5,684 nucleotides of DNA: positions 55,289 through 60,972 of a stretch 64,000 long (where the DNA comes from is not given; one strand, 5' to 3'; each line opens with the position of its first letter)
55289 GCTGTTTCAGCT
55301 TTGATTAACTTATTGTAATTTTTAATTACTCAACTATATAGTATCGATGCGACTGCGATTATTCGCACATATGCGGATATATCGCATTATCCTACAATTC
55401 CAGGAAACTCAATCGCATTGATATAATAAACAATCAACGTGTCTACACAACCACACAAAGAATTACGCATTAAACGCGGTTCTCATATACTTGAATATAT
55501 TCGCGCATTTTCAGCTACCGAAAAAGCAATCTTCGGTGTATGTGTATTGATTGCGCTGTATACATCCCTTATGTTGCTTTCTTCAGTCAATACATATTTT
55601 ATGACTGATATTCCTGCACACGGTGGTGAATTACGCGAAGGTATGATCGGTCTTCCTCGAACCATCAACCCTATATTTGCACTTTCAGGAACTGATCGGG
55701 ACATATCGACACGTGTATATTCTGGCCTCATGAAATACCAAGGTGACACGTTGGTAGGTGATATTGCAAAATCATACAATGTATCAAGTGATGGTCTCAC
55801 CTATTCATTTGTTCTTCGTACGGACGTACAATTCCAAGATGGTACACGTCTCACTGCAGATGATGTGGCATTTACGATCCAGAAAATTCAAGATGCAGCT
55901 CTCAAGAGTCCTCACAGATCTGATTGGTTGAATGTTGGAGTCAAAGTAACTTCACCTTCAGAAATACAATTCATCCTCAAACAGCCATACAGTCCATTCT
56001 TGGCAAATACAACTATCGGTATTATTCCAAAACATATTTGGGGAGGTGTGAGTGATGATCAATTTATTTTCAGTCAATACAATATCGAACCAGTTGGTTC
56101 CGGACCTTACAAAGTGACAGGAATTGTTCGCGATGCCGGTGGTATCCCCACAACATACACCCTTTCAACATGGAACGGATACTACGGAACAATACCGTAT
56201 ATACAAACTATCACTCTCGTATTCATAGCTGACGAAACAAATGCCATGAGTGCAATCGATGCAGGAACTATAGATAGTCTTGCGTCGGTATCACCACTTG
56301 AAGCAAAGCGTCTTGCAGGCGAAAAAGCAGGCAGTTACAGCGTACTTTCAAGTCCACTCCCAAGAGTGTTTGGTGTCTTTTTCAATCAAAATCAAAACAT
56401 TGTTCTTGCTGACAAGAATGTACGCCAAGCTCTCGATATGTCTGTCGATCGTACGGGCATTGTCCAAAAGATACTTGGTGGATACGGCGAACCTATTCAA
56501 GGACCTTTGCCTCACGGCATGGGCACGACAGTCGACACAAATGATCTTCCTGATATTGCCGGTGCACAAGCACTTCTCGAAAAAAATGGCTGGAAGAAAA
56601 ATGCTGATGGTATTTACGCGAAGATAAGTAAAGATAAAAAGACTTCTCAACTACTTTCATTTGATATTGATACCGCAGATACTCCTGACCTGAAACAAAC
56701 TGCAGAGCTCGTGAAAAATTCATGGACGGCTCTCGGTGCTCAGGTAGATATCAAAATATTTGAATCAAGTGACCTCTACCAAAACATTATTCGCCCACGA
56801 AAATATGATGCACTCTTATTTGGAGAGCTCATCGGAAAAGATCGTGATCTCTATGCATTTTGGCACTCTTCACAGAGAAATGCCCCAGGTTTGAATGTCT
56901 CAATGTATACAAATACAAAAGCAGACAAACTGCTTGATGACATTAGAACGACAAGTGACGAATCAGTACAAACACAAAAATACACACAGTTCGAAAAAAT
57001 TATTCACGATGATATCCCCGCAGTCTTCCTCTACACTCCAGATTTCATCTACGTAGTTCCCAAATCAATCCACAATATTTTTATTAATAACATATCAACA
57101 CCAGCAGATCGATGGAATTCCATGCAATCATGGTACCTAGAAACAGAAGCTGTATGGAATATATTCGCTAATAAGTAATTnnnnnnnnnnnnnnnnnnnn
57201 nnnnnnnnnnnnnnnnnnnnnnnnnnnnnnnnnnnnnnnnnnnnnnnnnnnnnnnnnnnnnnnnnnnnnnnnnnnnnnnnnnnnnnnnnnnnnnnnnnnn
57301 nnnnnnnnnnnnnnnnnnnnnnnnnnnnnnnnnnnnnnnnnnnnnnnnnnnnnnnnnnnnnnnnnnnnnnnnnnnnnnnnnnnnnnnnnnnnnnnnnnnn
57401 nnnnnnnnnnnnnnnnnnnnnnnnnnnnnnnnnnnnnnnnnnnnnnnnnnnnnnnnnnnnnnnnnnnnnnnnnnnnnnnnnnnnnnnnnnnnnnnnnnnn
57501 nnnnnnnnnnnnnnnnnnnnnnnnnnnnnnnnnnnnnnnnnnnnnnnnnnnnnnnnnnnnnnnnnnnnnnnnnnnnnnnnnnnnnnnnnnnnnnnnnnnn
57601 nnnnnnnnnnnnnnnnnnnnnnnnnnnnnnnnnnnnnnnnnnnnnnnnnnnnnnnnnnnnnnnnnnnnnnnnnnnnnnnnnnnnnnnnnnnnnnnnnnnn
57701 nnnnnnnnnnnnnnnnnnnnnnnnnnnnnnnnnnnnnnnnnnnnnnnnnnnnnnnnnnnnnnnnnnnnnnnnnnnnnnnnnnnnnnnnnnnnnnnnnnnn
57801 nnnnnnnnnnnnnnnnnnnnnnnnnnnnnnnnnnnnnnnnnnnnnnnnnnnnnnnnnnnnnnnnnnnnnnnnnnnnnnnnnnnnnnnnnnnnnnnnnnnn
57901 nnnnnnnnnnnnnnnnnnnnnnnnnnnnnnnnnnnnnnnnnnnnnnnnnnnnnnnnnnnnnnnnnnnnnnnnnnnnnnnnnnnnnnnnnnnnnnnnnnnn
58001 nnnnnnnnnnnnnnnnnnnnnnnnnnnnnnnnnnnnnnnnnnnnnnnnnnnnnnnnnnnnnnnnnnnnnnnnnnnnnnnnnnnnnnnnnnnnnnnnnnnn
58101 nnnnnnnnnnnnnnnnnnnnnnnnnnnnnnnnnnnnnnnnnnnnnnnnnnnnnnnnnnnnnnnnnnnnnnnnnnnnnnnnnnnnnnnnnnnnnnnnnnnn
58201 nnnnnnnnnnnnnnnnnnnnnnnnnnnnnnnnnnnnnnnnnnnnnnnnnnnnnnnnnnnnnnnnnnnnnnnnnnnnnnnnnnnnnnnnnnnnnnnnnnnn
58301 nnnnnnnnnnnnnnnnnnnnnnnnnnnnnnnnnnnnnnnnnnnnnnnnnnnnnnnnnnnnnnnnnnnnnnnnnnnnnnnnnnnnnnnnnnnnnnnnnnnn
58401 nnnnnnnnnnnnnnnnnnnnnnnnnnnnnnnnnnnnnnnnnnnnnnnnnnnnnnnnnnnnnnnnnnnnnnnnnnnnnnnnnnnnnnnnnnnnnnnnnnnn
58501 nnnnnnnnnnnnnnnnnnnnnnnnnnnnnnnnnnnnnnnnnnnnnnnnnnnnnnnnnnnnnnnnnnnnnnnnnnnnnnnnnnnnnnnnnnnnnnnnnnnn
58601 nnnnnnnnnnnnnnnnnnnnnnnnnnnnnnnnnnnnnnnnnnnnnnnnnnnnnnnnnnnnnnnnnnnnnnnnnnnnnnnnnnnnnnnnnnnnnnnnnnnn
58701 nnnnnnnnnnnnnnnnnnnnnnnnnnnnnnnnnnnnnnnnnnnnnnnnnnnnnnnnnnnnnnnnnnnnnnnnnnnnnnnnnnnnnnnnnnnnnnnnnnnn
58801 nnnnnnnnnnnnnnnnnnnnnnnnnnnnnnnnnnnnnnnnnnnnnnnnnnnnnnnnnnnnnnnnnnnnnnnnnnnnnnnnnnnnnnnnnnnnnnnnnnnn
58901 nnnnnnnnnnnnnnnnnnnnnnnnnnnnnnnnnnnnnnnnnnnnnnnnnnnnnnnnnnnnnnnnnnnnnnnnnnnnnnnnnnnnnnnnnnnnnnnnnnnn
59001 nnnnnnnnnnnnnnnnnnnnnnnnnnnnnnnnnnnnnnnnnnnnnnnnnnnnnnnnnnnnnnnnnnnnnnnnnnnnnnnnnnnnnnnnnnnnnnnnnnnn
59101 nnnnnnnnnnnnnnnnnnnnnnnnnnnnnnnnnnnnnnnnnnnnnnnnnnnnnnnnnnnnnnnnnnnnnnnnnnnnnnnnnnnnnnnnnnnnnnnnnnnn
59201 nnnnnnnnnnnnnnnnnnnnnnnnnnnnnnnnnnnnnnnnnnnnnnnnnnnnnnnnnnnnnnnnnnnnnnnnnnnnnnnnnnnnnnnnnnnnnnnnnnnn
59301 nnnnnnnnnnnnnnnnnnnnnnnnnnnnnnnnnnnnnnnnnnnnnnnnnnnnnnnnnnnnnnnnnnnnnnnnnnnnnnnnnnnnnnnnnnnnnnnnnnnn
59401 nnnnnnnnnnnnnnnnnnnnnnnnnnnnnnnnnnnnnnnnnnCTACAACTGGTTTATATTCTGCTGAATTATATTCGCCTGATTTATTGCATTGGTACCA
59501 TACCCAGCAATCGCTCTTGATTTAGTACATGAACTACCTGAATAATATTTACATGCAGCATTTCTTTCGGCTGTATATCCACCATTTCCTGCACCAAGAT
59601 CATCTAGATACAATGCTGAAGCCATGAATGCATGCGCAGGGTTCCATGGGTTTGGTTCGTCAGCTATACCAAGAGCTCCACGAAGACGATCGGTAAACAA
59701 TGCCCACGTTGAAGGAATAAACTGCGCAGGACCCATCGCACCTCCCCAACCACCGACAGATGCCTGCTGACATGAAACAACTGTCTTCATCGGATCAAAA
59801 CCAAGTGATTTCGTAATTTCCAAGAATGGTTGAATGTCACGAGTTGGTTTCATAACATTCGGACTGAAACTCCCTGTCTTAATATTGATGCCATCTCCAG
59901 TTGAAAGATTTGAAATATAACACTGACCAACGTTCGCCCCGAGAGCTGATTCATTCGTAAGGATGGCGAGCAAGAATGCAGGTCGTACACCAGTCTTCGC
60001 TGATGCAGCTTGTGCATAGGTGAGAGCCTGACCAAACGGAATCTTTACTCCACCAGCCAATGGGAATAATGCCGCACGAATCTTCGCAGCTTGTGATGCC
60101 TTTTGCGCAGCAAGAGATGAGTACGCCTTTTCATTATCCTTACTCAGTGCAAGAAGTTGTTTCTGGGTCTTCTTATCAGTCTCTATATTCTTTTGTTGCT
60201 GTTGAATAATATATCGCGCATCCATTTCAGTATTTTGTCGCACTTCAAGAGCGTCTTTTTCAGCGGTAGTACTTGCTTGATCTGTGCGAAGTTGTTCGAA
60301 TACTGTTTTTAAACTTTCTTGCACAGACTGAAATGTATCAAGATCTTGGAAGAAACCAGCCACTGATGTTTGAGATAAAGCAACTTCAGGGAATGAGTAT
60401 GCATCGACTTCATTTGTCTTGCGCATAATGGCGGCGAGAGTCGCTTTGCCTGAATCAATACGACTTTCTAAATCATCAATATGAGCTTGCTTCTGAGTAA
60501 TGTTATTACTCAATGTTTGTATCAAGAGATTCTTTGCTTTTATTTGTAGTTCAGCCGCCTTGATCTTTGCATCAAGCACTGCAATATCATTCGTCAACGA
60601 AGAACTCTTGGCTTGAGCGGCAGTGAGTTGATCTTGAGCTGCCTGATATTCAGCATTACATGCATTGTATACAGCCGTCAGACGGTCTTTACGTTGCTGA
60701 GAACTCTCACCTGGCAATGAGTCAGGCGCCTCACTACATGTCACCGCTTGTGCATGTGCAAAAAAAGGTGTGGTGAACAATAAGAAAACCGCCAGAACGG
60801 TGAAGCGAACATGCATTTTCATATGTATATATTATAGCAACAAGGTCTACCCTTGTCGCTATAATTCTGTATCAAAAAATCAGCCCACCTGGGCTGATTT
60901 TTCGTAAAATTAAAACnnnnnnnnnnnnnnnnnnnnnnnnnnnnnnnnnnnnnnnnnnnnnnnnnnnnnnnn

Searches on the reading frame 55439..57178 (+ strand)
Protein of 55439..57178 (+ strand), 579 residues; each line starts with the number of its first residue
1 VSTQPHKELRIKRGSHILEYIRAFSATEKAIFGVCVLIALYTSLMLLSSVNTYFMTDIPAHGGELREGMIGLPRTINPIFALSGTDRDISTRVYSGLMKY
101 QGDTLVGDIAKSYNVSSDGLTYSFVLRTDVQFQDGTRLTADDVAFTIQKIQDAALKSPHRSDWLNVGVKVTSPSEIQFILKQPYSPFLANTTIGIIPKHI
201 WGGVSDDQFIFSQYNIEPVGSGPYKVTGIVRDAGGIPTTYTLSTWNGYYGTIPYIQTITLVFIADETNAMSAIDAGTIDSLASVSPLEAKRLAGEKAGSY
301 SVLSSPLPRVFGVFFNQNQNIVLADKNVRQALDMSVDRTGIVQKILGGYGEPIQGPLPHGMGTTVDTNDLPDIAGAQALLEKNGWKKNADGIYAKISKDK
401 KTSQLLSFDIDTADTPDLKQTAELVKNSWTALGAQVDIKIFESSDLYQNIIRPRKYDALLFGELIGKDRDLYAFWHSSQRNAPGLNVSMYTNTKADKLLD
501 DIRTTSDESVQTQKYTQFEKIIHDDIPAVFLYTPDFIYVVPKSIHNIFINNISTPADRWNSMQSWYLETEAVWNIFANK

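Call 71: search_protein_families(library=ncbifam, proteins=[window:55439-57178:+], max_evalue=0.001)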
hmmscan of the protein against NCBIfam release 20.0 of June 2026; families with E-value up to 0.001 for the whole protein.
window:55439-57178:+ (579 aa): 11 families
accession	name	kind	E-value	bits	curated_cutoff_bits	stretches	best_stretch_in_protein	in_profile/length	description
NF045467.1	Opp4A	equivalog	1.6e-40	138.9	650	1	59-553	31-547/556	oligopeptide ABC transporter substrate-binding protein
TIGR02294.1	nickel_nikA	equivalog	6.9e-40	137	393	1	91-531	33-468/501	nickel ABC transporter substrate-binding protein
NF045468.1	Opp5A_nikA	equivalog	5.6e-38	130.6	600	1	107-547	59-472/488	nickel ABC transporter substrate-binding protein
NF047575.1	opine_bind_CntA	exception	1.1e-27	96.8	800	1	92-547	64-518/535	staphylopine-dependent metal ABC transporter substrate-binding lipoprotein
NF043070.1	DppA_dipep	equivalog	1.6e-27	96.3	1005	1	71-550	37-522/535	dipeptide ABC transporter periplasmic-binding protein DppA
NF011942.0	PRK15413.1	equivalog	1.7e-24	86.4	594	1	84-549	49-498/512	glutathione ABC transporter substrate-binding protein GsiB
TIGR04028.1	SBP_KPN_01854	hypoth_equivalog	4.9e-20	71.6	468.5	1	109-555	48-501/509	TIGR04028 family ABC transporter substrate-binding protein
NF011689.0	PRK15109.1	equivalog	7.2e-12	44.7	560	1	74-529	45-505/547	ABC transporter substrate-binding protein SapA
NF007287.0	PRK09755.1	equivalog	2.5e-11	43.1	1098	2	73-159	43-130/535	ABC transporter substrate-binding protein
NF011684.0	PRK15104.1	equivalog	2.3e-09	36.5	947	1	86-161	62-137/543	oligopeptide ABC transporter substrate-binding protein OppA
NF010149.0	PRK13626.1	equivalog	3e-06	26.2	476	1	78-266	135-307/552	HTH-type transcriptional regulator SgrR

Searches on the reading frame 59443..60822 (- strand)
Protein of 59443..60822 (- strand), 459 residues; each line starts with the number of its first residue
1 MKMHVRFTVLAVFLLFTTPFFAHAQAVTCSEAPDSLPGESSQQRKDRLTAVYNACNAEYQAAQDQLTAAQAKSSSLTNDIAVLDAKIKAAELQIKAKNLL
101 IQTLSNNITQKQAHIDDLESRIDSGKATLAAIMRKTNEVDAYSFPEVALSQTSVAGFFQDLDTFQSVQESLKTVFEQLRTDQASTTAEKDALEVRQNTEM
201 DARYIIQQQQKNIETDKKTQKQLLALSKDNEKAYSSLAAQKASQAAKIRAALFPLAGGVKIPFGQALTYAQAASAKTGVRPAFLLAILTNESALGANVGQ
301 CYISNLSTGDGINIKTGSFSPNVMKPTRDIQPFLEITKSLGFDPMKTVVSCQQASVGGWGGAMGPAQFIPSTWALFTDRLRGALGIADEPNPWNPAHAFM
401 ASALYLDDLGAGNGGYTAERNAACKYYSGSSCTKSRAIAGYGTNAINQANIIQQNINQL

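Call 69: search_protein_families(library=pfam, proteins=[window:59443-60822:-], max_evalue=0.00001)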
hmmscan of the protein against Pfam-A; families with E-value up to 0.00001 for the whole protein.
window:59443-60822:- (459 aa): 1 family
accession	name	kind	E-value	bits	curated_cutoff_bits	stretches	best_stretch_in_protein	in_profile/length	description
PF13406.11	SLT_2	-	3.1e-08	33.6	24.3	1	270-407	77-197/292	Transglycosylase SLT domain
